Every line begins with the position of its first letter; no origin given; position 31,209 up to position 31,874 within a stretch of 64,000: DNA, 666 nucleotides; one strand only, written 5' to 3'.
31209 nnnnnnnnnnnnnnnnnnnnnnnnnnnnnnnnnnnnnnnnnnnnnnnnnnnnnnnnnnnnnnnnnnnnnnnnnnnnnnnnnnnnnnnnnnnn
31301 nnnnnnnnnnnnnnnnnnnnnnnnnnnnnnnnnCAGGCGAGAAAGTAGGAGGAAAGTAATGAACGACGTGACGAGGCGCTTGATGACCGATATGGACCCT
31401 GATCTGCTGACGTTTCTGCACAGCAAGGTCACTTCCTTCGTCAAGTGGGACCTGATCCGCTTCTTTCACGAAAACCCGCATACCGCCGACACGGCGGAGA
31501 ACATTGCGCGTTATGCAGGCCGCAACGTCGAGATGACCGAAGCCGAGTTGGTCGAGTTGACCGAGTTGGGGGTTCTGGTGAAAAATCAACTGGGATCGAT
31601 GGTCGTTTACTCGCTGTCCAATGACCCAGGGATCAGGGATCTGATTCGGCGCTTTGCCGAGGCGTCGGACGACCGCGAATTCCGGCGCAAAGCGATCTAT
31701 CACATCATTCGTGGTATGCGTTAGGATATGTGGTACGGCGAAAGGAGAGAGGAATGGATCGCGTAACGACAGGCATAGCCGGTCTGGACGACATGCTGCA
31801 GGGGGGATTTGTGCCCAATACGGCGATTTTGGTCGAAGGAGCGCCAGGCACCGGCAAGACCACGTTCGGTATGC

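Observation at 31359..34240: Cluster: small wHTH-like protein, single-domain KaiC/RecA-like ATPase, two paralogous small membrane proteins, stop-start coupled to adenosine deaminase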

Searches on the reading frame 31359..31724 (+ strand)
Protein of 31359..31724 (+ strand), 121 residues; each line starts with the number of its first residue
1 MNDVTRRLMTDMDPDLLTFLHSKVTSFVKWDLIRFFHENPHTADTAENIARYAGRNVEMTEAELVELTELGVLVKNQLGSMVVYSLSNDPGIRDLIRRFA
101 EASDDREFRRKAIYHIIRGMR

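Call 4: search_protein_families(library=pfam, proteins=[window:31359-31724:+], max_evalue=1)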
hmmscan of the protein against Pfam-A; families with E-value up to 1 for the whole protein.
window:31359-31724:+ (121 aa): 2 families
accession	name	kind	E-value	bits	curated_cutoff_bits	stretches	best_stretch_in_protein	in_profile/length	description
PF24033.1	DUF7342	-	0.005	17.3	31.6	1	39-111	13-85/150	Family of unknown function (DUF7342)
PF25212.1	HVO_A0114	-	0.0085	16.3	27.6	1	24-80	19-73/84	HVO_A0114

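Call 5: search_protein_families(library=ncbifam, proteins=[window:31359-31724:+], max_evalue=0.1)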
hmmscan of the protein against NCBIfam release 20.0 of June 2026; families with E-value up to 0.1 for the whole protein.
window:31359-31724:+ (121 aa): 0 families

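Call 6: search_protein_families(library=padloc, proteins=[window:31359-31724:+], max_evalue=0.1)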
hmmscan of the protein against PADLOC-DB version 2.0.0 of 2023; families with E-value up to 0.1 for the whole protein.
window:31359-31724:+ (121 aa): 2 families
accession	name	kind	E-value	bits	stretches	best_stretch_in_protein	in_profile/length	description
PDLC04369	PDC-M05A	-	0.00024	18.8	1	30-99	16-85/201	-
PDLC04368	PDC-M05A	-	0.027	12.3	1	32-87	18-73/201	-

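Call 8: find_homologous_proteins(query=window:31359-31724:+)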
Query window:31359-31724:+ (121 aa): 1137 proteins with E <= 0.001 among 1148 candidates; the best 120 are listed.
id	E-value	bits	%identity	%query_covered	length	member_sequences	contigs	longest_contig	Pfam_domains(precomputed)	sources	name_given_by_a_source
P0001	1.7e-73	262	100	100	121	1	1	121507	-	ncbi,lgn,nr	ncbi:MAG: hypothetical protein JW900_02560 [Anaerolineae bacterium]|nr:hypothetical protein [Anaerol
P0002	2.5e-53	197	76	99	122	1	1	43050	-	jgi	-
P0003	2.6e-53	197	76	99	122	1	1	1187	-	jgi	jgi:hypothetical protein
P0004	9.4e-53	195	74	99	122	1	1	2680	-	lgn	-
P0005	1.3e-52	195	75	98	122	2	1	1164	-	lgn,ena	-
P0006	1.7e-52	194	76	99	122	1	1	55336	PF24033.2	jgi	-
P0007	3.0e-52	194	74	99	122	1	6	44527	-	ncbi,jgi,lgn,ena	-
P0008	4.1e-52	193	74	99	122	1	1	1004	-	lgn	-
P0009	4.6e-52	193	74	99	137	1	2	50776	-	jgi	jgi:hypothetical protein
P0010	5.1e-52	193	77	99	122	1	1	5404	PF24033.2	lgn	-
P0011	5.2e-52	193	75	99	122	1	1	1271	-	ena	-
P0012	9.0e-52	192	74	99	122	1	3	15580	PF24033.2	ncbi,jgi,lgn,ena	-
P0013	9.5e-52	192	75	99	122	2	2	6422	PF24033.2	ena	-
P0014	1.7e-51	191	74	99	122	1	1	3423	-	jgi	jgi:hypothetical protein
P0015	1.8e-51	191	72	99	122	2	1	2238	-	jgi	jgi:hypothetical protein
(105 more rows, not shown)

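Call 36: predict_structure(alignment_id=A2)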
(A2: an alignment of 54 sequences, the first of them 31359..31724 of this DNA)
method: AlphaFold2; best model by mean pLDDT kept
length: 121 residues; sequences in the alignment: 54
mean_pLDDT: 89.7   pTM: 0.82
mean pLDDT of the five models: 89.7, 89.5, 88.2, 87.3, 86.3
residues with pLDDT >= 90: 86; 70-90: 24; 50-70: 11; < 50: 0
segments of 3 or more residues with pLDDT < 50: none
pLDDT, mean of each block of 10 residues (from residue 1): 57 86 93 95 96 95 97 96 97 95 89 83 60
secondary structure, 60 per line:
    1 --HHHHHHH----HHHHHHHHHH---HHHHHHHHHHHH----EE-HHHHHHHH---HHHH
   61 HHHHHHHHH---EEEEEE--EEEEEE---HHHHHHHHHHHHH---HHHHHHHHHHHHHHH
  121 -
elements in order: H3-9 H14-23 H27-38 H46-53 H57-69 E73-78 E81-86 H90-102 H106-120

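Call 40: fold_search(model_id=the predicted structure, library=pdb)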
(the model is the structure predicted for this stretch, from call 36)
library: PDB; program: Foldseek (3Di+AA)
matches with E <= 10: 1390; with E <= 0.001: 0
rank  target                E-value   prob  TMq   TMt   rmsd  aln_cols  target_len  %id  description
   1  1u2w_B                1.7e-03  1.00  0.60  0.66   5.7       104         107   17  Crystal Structure of the Staphylococcus aureus pI258 CadC (released 2005-07-12)
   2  6o8k                  1.8e-03  1.00  0.57  0.71   2.6        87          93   14  Crystal Structure of apo and reduced Sulfide-responsive transcriptional repressor (SqrR) from Rhodobacter capsulatus. (released 2020-04-01)
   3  2zkz_A                2.7e-03  1.00  0.54  0.73   3.9        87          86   17  Crystal structure of the transcriptional repressor PagR of Bacillus anthracis (released 2009-04-07)
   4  6cda                  3.1e-03  1.00  0.55  0.68   4.4        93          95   13  Crystal structure of L34A CzrA in the Zn(II)bound state (released 2018-07-11)
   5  3f72_A                3.3e-03  1.00  0.59  0.66   4.6        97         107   16  Crystal Structure of the Staphylococcus aureus pI258 CadC Metal Binding Site 2 Mutant (released 2009-04-07)
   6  1u2w_C                3.3e-03  1.00  0.56  0.68   5.8        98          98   18  Crystal Structure of the Staphylococcus aureus pI258 CadC (released 2005-07-12)
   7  8qkf_A                3.5e-03  1.00  0.55  0.65   3.6        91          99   14  SmtB protein of Mycobacterium smegmatis (released 2024-09-25)
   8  2kko_MODEL_1_A        3.7e-03  1.00  0.60  0.67   5.9       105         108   15  Solution NMR structure of the homodimeric winged helix-turn-helix DNA-binding domain (fragment 1-100) Mb0332 f (released 2009-08-11)
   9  1r22_B                3.9e-03  1.00  0.45  0.55   7.8       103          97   16  Crystal structure of the cyanobacterial metallothionein repressor SmtB (C14S/C61S/C121S mutant) in the Zn2alpha5-form (released 2004-05-18)
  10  3f72_B                4.1e-03  1.00  0.60  0.66   6.0       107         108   15  Crystal Structure of the Staphylococcus aureus pI258 CadC Metal Binding Site 2 Mutant (released 2009-04-07)
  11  1smt_A                4.1e-03  1.00  0.52  0.62   4.6        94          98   16  SMTB REPRESSOR FROM SYNECHOCOCCUS PCC7942 (released 1997-12-03)
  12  2d1h_B                4.1e-03  1.00  0.51  0.60   7.6       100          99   20  Crystal structure of ST1889 protein from thermoacidophilic archaeon Sulfolobus tokodaii (released 2006-09-05)
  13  1r1u_A                4.4e-03  1.00  0.54  0.67   6.0       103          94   13  Crystal structure of the metal-sensing transcriptional repressor CzrA from Staphylococcus aureus in the apo-form (released 2004-05-18)
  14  2d1h_A                4.4e-03  1.00  0.42  0.49   9.4       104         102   20  Crystal structure of ST1889 protein from thermoacidophilic archaeon Sulfolobus tokodaii (released 2006-09-05)
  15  3cuo_D                4.6e-03  1.00  0.54  0.67   5.9        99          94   14  Crystal structure of the predicted DNA-binding transcriptional regulator from E. coli (released 2008-06-17)
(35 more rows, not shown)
